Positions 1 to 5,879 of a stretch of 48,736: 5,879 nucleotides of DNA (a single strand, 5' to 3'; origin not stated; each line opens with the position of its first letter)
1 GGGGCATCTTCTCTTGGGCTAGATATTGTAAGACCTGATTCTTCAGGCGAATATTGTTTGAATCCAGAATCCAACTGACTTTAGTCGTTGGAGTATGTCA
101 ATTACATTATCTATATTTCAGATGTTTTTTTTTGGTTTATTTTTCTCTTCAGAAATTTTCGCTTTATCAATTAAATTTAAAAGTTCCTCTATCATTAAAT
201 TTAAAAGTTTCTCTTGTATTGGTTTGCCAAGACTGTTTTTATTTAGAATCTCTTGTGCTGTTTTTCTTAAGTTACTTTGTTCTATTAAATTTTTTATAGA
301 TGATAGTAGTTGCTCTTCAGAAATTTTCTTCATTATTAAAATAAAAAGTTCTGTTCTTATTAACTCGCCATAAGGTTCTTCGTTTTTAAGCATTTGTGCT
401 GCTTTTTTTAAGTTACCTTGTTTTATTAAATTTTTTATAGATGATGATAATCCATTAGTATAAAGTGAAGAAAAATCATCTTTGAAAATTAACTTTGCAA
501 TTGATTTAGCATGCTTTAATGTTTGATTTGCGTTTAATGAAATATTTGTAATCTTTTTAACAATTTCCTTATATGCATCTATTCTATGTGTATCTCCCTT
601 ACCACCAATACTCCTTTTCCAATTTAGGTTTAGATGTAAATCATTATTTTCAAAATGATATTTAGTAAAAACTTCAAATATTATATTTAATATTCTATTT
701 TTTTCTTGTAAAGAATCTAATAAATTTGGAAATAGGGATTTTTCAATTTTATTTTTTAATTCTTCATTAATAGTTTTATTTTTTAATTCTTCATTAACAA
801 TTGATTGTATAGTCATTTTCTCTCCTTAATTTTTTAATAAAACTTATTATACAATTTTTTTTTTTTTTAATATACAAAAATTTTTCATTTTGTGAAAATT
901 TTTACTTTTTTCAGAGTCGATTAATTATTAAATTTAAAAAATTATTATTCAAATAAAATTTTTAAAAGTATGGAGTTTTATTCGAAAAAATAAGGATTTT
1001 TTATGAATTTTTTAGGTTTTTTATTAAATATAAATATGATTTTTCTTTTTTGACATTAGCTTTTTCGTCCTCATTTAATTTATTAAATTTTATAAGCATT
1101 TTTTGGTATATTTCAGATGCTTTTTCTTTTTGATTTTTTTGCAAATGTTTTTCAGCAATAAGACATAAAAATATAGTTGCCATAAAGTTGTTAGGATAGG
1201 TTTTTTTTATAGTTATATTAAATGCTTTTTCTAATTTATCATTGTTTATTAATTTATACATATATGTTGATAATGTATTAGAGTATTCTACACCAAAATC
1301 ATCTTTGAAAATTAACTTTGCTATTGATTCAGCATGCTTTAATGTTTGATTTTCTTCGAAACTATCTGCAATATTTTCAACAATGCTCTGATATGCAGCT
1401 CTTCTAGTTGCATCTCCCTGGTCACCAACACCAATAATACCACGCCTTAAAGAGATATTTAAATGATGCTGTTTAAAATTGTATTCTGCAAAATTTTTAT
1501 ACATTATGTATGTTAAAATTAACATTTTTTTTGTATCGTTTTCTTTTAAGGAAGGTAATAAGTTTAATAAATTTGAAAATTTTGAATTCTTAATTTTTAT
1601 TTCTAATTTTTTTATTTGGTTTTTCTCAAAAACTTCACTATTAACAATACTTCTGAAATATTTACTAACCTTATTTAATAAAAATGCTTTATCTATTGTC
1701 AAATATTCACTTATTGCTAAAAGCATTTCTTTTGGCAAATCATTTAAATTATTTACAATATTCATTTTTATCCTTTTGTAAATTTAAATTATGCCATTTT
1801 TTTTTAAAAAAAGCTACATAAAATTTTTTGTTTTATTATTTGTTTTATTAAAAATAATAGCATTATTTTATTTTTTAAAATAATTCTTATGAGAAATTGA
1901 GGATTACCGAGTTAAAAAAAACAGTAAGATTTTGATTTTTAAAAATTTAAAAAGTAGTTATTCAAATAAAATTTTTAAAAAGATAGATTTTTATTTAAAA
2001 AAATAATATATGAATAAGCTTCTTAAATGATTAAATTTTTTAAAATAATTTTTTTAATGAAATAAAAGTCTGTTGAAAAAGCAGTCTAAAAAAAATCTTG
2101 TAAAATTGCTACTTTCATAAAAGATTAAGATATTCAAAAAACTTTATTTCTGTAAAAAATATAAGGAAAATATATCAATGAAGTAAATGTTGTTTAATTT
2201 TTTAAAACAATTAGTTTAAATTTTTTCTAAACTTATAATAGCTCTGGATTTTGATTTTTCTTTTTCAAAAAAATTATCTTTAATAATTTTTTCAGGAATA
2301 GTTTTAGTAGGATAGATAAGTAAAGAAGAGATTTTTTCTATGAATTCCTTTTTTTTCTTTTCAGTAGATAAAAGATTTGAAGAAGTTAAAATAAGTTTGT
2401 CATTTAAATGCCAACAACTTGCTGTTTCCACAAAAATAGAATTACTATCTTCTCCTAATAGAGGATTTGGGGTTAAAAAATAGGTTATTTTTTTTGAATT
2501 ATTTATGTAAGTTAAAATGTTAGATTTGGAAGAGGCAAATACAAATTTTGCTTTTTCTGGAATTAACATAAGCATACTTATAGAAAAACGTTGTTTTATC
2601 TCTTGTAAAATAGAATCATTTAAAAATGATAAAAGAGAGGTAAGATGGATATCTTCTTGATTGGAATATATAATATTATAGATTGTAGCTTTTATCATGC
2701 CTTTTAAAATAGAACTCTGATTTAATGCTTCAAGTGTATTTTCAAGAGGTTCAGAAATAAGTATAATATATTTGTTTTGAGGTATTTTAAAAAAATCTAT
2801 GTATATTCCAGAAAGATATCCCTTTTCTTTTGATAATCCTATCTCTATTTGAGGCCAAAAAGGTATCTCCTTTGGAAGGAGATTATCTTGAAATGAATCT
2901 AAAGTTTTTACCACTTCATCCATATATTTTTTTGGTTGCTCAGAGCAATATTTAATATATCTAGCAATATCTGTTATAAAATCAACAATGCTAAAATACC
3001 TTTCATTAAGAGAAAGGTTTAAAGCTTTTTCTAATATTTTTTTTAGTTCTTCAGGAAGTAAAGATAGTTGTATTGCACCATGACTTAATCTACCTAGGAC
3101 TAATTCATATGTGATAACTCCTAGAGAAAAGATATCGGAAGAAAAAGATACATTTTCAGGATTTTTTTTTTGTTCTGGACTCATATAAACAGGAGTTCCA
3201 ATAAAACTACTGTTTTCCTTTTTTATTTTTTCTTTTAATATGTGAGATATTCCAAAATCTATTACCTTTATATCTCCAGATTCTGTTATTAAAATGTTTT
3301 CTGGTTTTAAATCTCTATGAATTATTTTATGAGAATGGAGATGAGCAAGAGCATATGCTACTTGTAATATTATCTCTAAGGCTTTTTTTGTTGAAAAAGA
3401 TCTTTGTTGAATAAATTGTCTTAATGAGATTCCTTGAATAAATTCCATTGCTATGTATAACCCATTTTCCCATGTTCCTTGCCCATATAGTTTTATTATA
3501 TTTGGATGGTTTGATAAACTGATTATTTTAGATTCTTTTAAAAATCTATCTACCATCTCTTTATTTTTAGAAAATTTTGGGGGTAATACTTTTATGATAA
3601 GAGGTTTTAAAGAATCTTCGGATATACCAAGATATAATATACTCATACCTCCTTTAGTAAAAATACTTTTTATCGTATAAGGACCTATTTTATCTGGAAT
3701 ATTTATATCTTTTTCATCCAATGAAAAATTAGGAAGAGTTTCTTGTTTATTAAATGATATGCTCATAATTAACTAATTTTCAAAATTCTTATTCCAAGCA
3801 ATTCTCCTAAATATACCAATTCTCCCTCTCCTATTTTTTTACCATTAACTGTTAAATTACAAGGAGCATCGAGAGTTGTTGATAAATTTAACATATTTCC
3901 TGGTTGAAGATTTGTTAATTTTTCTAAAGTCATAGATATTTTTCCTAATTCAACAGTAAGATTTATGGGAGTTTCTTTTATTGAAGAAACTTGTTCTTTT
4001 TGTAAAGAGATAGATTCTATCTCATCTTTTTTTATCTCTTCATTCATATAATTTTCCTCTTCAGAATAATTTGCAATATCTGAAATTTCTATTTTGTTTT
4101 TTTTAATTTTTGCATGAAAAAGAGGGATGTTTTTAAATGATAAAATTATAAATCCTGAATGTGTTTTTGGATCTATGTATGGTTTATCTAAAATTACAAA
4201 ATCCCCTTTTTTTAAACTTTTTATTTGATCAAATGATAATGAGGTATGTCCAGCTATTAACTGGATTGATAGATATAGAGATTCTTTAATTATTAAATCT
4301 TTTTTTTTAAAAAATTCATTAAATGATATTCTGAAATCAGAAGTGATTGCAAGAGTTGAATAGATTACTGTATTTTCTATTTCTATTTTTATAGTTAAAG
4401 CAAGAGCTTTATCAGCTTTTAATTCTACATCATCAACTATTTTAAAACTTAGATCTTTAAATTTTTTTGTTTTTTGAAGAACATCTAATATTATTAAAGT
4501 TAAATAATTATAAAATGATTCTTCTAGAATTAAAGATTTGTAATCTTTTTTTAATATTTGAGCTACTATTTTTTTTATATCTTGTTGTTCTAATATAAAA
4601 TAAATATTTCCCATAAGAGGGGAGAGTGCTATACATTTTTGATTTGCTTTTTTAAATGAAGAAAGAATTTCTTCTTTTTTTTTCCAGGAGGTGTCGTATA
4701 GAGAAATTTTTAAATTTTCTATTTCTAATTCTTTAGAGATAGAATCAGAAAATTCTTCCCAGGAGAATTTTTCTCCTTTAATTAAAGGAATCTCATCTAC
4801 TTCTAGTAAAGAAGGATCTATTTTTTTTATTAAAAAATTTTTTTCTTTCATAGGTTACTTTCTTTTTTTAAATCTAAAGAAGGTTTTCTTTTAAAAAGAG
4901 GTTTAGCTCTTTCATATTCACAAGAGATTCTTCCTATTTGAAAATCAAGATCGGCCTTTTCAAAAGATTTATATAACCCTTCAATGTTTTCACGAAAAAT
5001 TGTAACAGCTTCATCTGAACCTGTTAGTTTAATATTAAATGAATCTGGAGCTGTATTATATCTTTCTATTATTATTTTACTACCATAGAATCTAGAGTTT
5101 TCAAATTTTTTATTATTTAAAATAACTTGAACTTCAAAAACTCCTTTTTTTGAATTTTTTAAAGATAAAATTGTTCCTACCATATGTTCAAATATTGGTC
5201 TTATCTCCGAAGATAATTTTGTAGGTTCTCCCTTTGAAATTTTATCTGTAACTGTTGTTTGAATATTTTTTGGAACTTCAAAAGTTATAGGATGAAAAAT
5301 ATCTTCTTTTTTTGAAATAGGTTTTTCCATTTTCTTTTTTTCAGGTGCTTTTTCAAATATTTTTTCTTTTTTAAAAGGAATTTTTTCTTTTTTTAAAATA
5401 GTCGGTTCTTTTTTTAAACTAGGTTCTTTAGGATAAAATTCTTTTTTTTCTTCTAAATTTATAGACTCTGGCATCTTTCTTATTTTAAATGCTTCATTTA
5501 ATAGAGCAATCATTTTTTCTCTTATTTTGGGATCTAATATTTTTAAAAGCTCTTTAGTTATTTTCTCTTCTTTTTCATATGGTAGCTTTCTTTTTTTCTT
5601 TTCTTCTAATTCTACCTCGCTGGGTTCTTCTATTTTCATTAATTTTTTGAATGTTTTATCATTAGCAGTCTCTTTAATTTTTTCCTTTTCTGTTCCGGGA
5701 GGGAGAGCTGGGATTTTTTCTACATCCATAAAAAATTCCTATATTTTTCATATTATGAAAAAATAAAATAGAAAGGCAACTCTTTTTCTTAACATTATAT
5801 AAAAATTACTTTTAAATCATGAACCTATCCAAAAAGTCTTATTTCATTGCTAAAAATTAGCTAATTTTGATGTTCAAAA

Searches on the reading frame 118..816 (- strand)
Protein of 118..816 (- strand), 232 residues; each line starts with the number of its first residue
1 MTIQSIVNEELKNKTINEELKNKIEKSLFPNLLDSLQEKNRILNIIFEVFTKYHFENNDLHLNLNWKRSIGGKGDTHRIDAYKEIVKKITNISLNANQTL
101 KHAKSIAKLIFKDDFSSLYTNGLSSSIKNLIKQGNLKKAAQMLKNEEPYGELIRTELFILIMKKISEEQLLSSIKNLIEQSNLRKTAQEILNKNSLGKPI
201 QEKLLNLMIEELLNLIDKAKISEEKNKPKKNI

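Call 30: search_protein_families(library=pfam, proteins=[window:118-816:-], max_evalue=0.01)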
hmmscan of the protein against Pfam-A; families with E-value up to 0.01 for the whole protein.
window:118-816:- (232 aa): 0 families

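Call 39: search_protein_families(library=phrogs, proteins=[window:118-816:-], max_evalue=1)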
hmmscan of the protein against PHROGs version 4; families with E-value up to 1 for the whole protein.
window:118-816:- (232 aa): 2 families
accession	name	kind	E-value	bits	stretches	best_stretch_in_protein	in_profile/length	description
phrog_5083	-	unknown function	0.022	15.5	1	10-109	83-170/178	-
phrog_1790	-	head and packaging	0.17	12.8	1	138-181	26-67/114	terminase small subunit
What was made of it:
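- Tried and rejected: PHROG matches were only weak and of unknown function (call 39).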

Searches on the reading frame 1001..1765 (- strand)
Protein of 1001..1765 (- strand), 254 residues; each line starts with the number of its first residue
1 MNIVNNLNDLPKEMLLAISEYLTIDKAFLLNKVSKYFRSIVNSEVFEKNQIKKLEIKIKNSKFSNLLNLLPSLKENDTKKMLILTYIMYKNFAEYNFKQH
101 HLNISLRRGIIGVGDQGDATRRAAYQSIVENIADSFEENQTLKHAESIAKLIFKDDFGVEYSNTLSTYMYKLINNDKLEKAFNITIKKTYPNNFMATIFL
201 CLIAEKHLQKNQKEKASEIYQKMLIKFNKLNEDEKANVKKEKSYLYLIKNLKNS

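Call 30: search_protein_families(library=pfam, proteins=[window:1001-1765:-], max_evalue=0.01)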
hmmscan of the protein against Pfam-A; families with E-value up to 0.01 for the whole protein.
window:1001-1765:- (254 aa): 2 families
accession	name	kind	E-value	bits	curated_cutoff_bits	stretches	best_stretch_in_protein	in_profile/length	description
PF12937.12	F-box-like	-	0.0004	20.5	24.3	1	7-44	1-38/47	F-box-like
PF00646.38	F-box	-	0.0082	16.5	20.5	0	7-47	1-41/43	F-box domain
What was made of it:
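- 1001..1765 (-): Context: neighbouring orphan gene orf254 with a fuller F-box-like N-terminus (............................). PF12937 E 4e-4 / 20.5 bits (cut-off 24.3) and PF00646 E 0.008, over a near full-length profile match (call 30).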

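Call 37: find_homologous_proteins(query=window:1001-1765:-, max_evalue=1)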
Query window:1001-1765:- (254 aa): 1 proteins with E <= 1 among 735 candidates.
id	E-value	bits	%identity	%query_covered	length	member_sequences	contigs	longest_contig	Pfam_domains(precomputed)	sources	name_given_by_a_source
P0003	9.2e-154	528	100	100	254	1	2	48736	-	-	-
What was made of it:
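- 1001..1765 (-): It is an orphan (call 37).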

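Call 39: search_protein_families(library=phrogs, proteins=[window:1001-1765:-], max_evalue=1)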
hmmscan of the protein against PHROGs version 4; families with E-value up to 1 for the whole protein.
window:1001-1765:- (254 aa): 0 families

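Call 40: search_solved_structures(query=window:1004-1765:-, max_evalue=10, show_alignments=2)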
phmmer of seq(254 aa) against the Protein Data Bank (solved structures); distinct sequences matched with E-value up to 10: 1.
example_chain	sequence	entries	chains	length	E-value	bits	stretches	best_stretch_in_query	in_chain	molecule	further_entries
8paq_A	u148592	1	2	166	1.7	11.5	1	135-208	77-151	POXA3b laccase small subunit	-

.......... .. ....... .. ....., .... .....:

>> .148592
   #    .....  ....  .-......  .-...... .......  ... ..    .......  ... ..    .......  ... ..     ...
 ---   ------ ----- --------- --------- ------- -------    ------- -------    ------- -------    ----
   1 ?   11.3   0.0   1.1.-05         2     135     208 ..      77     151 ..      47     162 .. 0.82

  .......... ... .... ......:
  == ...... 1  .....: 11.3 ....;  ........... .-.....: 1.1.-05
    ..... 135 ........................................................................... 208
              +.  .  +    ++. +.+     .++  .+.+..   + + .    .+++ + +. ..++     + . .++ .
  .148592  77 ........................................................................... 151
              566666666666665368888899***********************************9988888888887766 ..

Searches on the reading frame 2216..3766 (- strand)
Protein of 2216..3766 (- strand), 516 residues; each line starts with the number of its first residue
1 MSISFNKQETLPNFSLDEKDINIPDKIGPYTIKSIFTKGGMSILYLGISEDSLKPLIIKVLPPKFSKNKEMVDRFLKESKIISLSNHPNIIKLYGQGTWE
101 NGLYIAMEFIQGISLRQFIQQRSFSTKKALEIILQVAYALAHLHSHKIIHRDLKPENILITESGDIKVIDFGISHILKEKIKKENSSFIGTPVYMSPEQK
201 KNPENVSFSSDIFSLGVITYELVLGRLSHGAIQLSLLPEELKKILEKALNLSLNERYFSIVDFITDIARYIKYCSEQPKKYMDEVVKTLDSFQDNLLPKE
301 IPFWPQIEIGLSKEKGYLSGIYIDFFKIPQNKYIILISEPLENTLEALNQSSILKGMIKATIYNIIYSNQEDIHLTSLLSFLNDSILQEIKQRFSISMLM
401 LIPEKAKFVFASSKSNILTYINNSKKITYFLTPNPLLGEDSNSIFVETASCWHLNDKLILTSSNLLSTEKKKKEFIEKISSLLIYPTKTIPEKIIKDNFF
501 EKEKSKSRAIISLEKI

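Call 4: search_protein_families(library=pfam, proteins=[window:2216-3766:-], max_evalue=1)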
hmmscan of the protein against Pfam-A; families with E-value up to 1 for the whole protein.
window:2216-3766:- (516 aa): 12 families
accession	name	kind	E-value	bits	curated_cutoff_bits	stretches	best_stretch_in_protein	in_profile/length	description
PF00069.31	Pkinase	-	4.5e-47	161.1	31.7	1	33-229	4-197/263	Protein kinase domain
PF07714.23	PK_Tyr_Ser-Thr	-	8.9e-35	120.7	23.1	1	52-227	27-203/258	Protein tyrosine and serine/threonine kinase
PF03109.22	ABC1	-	9.6e-09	35.2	22.9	1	104-186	144-226/244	ABC1 atypical kinase-like domain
PF06293.20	Kdo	-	1e-05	25.5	21.3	1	113-172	103-167/207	Lipopolysaccharide kinase (Kdo/WaaP) family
PF14531.12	Kinase-like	-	1.3e-05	25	25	1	121-222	139-244/289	Kinase-like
PF01163.29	RIO1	-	0.00017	21.7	22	1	105-172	83-149/187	RIO domain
PF17667.7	Pkinase_fungal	-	0.0003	20.1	24.1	1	125-198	284-363/387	Fungal protein kinase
PF01636.29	APH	-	0.00035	20.8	23.2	1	125-173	142-196/239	Phosphotransferase enzyme family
PF12330.14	Haspin_kinase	-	0.001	18.6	25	1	103-177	185-256/364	Haspin like kinase domain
PF07228.17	SpoIIE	-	0.016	15.6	25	1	352-481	20-149/192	Stage II sporulation protein E (SpoIIE)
PF00237.24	Ribosomal_L22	-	0.18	12.4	28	0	107-138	17-48/104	Ribosomal protein L22p/L17e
PF19974.5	TCAD9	-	0.42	10.1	40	1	129-171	283-321/429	Ternary complex associated domain 9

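Call 5: search_protein_families(library=ncbifam, proteins=[window:2216-3766:-], max_evalue=1)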
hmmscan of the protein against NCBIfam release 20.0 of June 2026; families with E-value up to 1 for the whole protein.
window:2216-3766:- (516 aa): 25 families
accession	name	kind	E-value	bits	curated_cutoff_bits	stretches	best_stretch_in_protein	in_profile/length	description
NF033483.0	PknB_PASTA_kin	equivalog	3.5e-61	207.9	450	1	30-227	9-206/563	Stk1 family PASTA domain-containing Ser/Thr kinase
NF047741.1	antiphage_MADS6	equivalog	1.4e-43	149.4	460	2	114-278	284-468/612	methylation-associated defense system protein kinase MAD6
NF052427.1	StpK7MSMEG_1200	equivalog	3.6e-34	118.2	900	1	26-226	5-206/601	serine/threonine protein kinase StpK7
TIGR03903.1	TOMM_kin_cyc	equivalog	1.3e-29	102.8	705.75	1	57-227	7-188/1267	TOMM system kinase/cyclase fusion protein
NF009651.0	PRK13184.1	equivalog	1.3e-26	92.9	839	1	28-223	2-225/932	serine/threonine-protein kinase PknD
NF053615.1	SerThrKinAfsKStmc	equivalog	1.9e-19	69.8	1300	1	24-218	9-202/809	protein serine/threonine kinase AfsK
NF038150.1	lanthi_synth_IV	equivalog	2.3e-19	69.3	650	1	100-225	265-392/851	class IV lanthionine synthetase LanL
NF038151.1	lanthi_synth_III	equivalog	2.4e-16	59.3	575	1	67-231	262-431/833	class III lanthionine synthetase LanKC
NF043056.1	T4SS_LegK1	equivalog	7.2e-16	57.9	550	1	96-219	147-280/516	Dot/Icm T4SS effector kinase LegK1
NF033442.0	BREX_PglW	equivalog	1.2e-13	49.8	990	1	74-226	256-425/1391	BREX system serine/threonine kinase PglW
TIGR03724.2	arch_bud32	equivalog_domain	1.7e-11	44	125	1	104-179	69-136/193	KEOPS complex kinase/ATPase Bud32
NF058632.1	SerThrKinPrkT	equivalog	1.3e-10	40.8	280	1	103-203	95-193/322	serine/threonine protein kinase PrkT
NF011463.0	PRK14879.1-4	equivalog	1.6e-10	40.8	188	1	73-179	63-165/237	Kae1-associated kinase Bud32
NF007174.0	PRK09605.1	equivalog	8.1e-08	31.2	447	1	78-178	386-477/535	bifunctional N(6)-L-threonylcarbamoyladenine synthase/serine/threonine protein kinase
NF011460.0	PRK14879.1-1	equivalog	8.6e-08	31.6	199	1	103-177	86-160/232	Kae1-associated kinase Bud32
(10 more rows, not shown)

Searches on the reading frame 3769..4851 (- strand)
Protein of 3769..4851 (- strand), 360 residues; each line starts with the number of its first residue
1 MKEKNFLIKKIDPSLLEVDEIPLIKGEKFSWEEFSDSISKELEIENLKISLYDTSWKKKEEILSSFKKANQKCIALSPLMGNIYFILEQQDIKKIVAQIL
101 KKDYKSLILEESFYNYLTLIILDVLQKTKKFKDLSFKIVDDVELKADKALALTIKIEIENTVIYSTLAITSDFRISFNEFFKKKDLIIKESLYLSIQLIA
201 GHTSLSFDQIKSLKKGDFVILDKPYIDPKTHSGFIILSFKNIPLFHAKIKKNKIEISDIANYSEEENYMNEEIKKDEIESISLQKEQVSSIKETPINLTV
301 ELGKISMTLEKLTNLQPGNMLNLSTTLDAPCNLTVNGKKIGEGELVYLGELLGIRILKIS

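Call 4: search_protein_families(library=pfam, proteins=[window:3769-4851:-], max_evalue=1)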
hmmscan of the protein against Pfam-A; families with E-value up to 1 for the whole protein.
window:3769-4851:- (360 aa): 1 family
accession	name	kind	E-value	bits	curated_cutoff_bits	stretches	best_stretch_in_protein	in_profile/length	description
PF01052.25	FliMN_C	-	1.3e-21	76.7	23.8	2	290-359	2-71/73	Type III flagellar switch regulator (C-ring) FliN C-term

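Call 5: search_protein_families(library=ncbifam, proteins=[window:3769-4851:-], max_evalue=1)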
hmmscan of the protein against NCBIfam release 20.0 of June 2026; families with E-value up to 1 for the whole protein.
window:3769-4851:- (360 aa): 12 families
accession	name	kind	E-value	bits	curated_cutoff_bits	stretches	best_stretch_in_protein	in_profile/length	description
TIGR02551.1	SpaO_YscQ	equivalog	3e-31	109.5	100.8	1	190-358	135-299/300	type III secretion system cytoplasmic ring protein SctQ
TIGR02480.1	fliN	equivalog_domain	4.2e-19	68.2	84.05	1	288-359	2-73/77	flagellar motor switch protein FliN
NF004605.0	PRK05933.1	equivalog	9.3e-16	57.8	536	1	78-358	84-371/372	type III secretion system protein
NF005956.0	PRK08035.1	equivalog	1.1e-15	57.7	230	1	147-357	112-314/323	YscQ/HrcQ family type III secretion apparatus protein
NF006018.0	PRK08158.1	equivalog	1.1e-11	44.3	223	1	189-356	145-292/303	YscQ/HrcQ family type III secretion apparatus protein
NF005275.1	PRK06782.1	equivalog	1.3e-11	43.9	681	1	253-358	410-514/516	flagellar motor switch protein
NF005995.1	PRK08119.1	equivalog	1.4e-11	44.5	218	1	264-359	274-369/376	flagellar motor switch phosphatase FliY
NF005276.0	PRK06788.1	equivalog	9.5e-09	35.4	98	1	282-359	22-99/119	flagellar motor switch protein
TIGR01397.1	fliM_switch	equivalog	8.6e-08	31.7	219.6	1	268-345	231-304/320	flagellar motor switch protein FliM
NF006273.1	PRK08433.1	equivalog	1.2e-07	32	114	1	288-359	15-86/100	flagellar motor switch protein FliN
NF006272.1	PRK08432.1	equivalog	0.00014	21.5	219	1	260-359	171-263/274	flagellar motor switch protein FliY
NF005277.0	PRK06789.1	equivalog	0.07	13.2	81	1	293-346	6-59/74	flagellar motor switch protein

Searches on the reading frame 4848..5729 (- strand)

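Call 4: search_protein_families(library=pfam, proteins=[window:4848-5729:-], max_evalue=1)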
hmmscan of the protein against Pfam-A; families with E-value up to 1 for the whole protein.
window:4848-5729:- (293 aa): 1 family
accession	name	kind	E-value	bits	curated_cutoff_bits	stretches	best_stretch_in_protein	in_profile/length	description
PF04026.17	SpoVG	-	0.021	15.4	29.6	1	120-163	39-79/82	SpoVG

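Call 5: search_protein_families(library=ncbifam, proteins=[window:4848-5729:-], max_evalue=1)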
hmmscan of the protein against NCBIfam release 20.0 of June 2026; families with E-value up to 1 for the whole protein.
window:4848-5729:- (293 aa): 1 family
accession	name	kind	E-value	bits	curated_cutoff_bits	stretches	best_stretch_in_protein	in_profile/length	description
NF053808.1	Ssp4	equivalog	0.59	9.3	300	1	26-85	182-240/280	Ssp4 family T6SS effector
